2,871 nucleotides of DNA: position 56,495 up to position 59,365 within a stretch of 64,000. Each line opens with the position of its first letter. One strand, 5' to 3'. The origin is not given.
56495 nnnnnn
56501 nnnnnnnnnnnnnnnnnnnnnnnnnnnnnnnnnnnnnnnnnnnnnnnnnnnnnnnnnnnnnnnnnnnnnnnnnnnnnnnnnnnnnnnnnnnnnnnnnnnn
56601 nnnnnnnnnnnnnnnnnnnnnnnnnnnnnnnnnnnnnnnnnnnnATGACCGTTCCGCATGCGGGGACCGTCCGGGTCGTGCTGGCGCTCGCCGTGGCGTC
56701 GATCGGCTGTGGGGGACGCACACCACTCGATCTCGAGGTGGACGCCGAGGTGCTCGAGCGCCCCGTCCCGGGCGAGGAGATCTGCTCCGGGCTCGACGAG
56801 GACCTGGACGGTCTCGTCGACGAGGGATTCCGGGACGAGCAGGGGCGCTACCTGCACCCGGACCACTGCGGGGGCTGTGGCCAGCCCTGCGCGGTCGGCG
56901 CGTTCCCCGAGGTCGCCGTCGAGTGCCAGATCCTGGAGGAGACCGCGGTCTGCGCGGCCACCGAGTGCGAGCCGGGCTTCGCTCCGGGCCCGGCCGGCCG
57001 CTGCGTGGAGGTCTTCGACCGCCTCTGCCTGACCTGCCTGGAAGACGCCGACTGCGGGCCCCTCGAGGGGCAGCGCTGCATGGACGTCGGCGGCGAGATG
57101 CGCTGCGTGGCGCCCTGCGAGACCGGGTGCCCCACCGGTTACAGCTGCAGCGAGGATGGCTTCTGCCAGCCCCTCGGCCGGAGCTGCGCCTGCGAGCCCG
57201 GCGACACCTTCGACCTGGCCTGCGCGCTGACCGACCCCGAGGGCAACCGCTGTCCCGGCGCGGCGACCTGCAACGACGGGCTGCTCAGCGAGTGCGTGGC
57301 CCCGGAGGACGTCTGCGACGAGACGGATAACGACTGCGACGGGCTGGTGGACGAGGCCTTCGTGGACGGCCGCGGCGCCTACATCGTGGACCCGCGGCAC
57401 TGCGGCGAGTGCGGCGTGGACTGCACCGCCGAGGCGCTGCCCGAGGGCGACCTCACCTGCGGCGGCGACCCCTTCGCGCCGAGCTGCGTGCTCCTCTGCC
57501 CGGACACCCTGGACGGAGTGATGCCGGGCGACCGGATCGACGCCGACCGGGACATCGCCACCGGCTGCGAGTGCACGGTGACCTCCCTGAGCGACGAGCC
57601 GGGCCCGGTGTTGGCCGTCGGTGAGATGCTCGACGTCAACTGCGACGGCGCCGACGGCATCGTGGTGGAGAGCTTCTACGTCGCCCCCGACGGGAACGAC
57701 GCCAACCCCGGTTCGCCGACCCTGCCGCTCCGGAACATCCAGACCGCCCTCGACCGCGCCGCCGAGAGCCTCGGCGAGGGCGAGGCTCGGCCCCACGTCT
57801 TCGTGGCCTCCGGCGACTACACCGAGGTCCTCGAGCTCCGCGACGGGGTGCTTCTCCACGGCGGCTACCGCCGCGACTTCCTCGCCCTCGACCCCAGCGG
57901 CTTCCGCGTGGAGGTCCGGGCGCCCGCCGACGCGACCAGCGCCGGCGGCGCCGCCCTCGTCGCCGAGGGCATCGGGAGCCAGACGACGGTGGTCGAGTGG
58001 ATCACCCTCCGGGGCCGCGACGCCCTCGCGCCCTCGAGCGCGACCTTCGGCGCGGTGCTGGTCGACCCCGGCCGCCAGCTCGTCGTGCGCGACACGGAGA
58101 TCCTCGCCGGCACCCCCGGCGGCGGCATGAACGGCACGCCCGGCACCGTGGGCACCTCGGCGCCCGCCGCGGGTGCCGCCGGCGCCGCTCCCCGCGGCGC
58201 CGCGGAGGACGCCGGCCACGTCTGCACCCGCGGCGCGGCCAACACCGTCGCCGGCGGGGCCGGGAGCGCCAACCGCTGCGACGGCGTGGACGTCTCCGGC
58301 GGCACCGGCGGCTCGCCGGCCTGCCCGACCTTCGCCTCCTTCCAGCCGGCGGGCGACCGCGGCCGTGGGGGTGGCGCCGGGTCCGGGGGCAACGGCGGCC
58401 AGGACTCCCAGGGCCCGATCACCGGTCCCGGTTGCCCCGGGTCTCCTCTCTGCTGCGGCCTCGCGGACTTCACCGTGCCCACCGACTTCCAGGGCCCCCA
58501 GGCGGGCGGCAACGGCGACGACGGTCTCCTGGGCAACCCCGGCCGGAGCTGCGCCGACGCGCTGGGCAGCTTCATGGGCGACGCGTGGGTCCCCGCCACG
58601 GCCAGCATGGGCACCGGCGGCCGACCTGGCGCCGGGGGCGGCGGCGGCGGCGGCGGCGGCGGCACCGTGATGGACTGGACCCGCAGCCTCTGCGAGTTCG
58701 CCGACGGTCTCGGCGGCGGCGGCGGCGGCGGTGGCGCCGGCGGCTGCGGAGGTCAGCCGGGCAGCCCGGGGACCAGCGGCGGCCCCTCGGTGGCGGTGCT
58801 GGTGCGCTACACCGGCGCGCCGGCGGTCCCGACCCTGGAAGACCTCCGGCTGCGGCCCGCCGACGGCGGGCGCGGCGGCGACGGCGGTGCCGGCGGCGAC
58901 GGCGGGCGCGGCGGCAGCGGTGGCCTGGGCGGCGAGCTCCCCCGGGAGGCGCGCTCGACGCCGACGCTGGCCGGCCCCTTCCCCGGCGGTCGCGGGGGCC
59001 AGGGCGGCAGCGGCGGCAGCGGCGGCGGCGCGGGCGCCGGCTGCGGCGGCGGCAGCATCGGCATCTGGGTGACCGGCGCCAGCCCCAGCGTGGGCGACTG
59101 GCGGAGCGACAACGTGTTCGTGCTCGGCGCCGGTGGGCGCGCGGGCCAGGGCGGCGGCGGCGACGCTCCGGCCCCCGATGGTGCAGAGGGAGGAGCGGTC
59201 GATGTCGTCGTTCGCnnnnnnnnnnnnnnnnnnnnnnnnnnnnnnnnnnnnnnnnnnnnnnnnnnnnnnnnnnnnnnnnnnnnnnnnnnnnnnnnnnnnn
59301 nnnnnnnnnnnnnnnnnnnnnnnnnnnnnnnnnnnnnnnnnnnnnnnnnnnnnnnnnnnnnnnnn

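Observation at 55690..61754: Uncharacterised surface module: divergent Cys-rich lipoprotein plus two overlapping ~850-aa paralogues (MopE-like modules, beta-helix cap, poly-Gly solenoid-like tail)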

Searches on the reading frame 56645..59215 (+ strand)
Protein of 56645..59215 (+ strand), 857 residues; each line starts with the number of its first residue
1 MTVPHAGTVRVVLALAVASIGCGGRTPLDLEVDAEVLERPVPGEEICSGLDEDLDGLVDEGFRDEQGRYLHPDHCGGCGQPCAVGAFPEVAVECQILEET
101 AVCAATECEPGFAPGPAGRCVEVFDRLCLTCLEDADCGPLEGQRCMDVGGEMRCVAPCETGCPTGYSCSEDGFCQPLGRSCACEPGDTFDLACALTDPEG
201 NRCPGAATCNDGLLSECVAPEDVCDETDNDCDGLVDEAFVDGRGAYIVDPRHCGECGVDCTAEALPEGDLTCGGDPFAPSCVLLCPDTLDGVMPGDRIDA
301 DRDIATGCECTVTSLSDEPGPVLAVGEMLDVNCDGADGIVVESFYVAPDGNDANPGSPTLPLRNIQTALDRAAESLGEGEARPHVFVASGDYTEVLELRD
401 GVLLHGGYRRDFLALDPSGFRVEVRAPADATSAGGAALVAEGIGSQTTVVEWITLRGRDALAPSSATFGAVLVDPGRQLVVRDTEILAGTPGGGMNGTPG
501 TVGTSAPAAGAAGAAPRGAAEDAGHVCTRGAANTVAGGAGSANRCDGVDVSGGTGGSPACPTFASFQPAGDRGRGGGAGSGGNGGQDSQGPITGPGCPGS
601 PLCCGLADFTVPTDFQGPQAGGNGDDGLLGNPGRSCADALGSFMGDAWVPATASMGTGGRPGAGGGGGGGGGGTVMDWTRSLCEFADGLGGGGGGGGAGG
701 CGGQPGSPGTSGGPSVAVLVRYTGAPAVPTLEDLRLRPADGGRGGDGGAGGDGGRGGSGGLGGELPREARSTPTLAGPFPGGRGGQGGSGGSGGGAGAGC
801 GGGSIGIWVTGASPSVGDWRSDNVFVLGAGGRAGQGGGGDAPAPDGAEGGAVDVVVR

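Call 5: search_protein_families(library=pfam, proteins=[window:56645-59215:+], max_evalue=1)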
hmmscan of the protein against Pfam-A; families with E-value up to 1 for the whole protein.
window:56645-59215:+ (857 aa): 1 family
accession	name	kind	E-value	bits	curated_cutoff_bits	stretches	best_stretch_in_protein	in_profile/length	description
PF11617.13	Cu-binding_MopE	-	0.03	15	27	1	219-237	13-30/30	Putative metal-binding motif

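Call 6: search_protein_families(library=ncbifam, proteins=[window:56645-59215:+], max_evalue=1)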
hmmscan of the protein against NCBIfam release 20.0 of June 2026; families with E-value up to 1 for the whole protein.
window:56645-59215:+ (857 aa): 2 families
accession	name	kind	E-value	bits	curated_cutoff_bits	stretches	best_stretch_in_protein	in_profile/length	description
NF047854.1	LIC10774_subfam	equivalog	0.17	10.8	380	1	343-395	60-106/358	LIC10774/LIC10365 family surface protein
NF033662.1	acid_disulf_rpt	repeat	0.76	9.6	41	1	43-60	3-21/32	acidic double-disulfide repeat-containing protein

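Call 9: find_homologous_proteins(query=window:56645-59215:+)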
Query window:56645-59215:+ (857 aa): 251 proteins with E <= 0.001 among 8000 candidates; the best 120 are listed.
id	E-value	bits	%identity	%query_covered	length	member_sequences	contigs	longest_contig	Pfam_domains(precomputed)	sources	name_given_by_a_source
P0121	0.0e+0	1895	100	100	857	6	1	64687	-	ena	-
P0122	0.0e+0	1519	81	100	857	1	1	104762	-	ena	-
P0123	0.0e+0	1437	78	98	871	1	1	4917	-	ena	-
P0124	0.0e+0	1432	77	100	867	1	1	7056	-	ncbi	-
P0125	0.0e+0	1419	77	99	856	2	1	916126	-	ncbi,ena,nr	ncbi:MAG: hypothetical protein JJ863_01290 [Deltaproteobacteria bacterium]|nr:hypothetical protein [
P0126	0.0e+0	1276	71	98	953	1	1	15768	PF02668.23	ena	-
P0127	0.0e+0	1198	68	98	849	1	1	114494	-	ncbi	-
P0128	0.0e+0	1186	67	99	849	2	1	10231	-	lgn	-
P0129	0.0e+0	1138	63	100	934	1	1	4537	-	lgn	-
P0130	0.0e+0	1133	65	94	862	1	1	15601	PF11617.14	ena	-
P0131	0.0e+0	1131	63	96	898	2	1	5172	-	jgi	-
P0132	0.0e+0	1130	65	99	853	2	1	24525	-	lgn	-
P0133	0.0e+0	1130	65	94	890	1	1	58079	-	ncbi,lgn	-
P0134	0.0e+0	1125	63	100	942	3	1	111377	-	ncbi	-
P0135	0.0e+0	1123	63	97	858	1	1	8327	-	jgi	jgi:hypothetical protein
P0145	0.0e+0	1091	61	96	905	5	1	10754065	-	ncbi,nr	ncbi:Hypothetical protein I5071_10850 [Sandaracinus amylolyticus]|nr:Hypothetical protein I5071_1085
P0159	0.0e+0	1059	61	90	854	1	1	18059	PF11617.14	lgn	-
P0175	0.0e+0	1032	59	99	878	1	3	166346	PF11617.14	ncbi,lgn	-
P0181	0.0e+0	1021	61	94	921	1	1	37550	PF07602.18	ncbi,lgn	-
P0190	0.0e+0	1012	60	95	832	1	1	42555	PF11617.14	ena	-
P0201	2.1e-290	984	58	94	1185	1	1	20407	PF11617.14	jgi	jgi:hypothetical protein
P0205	3.1e-287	974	58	99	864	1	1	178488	PF11617.14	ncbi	-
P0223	1.5e-265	902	56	95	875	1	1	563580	PF11617.14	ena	-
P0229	2.7e-257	875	58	80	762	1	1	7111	PF11617.14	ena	-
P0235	3.5e-254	864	56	85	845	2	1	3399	PF11617.14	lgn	-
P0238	1.3e-253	862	55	91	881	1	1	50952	PF11617.14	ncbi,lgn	-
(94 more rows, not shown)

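Call 82: search_protein_families(library=pfam, proteins=[P0181, P0130, P0145], max_evalue=0.1)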
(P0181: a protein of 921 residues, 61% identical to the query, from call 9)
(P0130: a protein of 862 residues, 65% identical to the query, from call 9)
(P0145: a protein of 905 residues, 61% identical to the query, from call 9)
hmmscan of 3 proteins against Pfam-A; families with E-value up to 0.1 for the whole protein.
P0181 (921 aa): 2 families
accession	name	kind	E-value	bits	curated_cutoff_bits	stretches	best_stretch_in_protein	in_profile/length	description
PF07602.17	DUF1565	-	5.3e-06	26.4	20.3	1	402-515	2-108/257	Protein of unknown function (DUF1565)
PF11617.13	Cu-binding_MopE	-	0.0063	17.2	27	1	274-290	14-30/30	Putative metal-binding motif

P0130 (862 aa): 1 family
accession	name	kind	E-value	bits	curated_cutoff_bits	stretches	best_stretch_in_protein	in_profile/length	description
PF11617.13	Cu-binding_MopE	-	6.9e-07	29.8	27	2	224-240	14-30/30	Putative metal-binding motif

P0145 (905 aa): 1 family
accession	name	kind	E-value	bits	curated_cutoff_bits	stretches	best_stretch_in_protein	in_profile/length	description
PF11617.13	Cu-binding_MopE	-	0.013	16.1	27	1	259-275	14-30/30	Putative metal-binding motif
